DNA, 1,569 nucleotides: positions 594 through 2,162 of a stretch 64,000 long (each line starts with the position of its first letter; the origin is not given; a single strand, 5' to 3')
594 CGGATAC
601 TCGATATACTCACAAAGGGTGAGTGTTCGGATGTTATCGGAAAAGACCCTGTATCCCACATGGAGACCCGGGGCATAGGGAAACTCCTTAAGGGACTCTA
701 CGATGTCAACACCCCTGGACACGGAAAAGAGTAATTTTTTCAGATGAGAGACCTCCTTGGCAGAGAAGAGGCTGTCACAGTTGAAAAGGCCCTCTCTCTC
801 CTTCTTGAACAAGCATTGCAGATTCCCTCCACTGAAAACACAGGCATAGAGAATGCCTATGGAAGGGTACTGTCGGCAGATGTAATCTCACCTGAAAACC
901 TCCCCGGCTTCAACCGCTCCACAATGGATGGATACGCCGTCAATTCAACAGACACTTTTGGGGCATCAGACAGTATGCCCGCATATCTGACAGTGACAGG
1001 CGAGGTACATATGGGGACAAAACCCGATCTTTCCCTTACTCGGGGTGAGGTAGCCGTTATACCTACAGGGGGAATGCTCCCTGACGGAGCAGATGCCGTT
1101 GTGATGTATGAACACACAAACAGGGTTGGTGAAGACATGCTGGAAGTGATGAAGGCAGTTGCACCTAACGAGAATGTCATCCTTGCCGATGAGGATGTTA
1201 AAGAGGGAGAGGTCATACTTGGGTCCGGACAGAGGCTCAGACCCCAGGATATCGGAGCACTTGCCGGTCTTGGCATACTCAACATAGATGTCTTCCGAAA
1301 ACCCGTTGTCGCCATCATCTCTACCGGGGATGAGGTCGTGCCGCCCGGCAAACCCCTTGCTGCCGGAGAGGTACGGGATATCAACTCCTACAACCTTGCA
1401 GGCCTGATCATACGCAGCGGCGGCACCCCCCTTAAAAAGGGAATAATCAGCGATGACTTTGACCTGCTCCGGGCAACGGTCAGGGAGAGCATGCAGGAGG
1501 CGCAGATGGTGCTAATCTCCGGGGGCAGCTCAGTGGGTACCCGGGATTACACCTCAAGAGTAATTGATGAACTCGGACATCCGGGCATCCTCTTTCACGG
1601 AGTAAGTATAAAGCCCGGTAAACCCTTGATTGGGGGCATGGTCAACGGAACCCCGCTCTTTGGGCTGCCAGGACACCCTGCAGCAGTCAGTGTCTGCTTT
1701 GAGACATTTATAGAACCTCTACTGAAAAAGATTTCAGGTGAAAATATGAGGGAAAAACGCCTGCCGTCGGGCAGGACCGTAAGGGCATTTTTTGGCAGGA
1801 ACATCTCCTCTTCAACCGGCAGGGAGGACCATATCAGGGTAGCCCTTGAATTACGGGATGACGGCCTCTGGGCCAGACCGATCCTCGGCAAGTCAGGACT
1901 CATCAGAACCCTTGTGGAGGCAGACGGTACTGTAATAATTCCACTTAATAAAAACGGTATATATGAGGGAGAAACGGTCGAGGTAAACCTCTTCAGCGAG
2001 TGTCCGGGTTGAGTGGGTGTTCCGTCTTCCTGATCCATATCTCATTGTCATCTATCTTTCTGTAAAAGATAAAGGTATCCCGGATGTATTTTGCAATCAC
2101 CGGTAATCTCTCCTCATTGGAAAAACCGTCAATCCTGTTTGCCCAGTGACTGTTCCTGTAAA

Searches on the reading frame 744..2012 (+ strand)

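Call 51: search_protein_families(library=ncbifam, proteins=[window:744-2012:+], max_evalue=1e-12)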
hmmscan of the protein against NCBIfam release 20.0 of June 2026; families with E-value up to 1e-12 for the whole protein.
window:744-2012:+ (422 aa): 7 families
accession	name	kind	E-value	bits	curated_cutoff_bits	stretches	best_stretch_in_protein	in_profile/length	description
NF011068.0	PRK14498.1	equivalog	4.6e-130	434.7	534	1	10-419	9-412/647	molybdopterin biosynthesis protein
NF007960.1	PRK10680.1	equivalog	5.1e-95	318.6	440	1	12-417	2-401/401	molybdopterin molybdotransferase MoeA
NF045515.2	Glp_gephyrin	equivalog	5.9e-84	282.1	475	1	12-415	2-401/403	molybdotransferase-like divisome protein Glp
NF011060.0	PRK14491.1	equivalog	2.9e-83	280.3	532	1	8-417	197-594/598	bifunctional molybdopterin-guanine dinucleotide biosynthesis adaptor protein MobB/molybdopterin molybdotransferase MoeA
NF011067.0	PRK14497.1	equivalog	1.2e-75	255.1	536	1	1-416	1-403/546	putative molybdopterin biosynthesis protein MoeA/unknown domain fusion protein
NF050098.1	MoeA_actino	exception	4.9e-73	246.2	560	1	23-415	12-398/400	molybdopterin molybdotransferase MoeA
TIGR00177.1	molyb_syn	domain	4.1e-31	107.9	85.35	1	187-325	2-148/148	molybdenum cofactor synthesis domain-containing protein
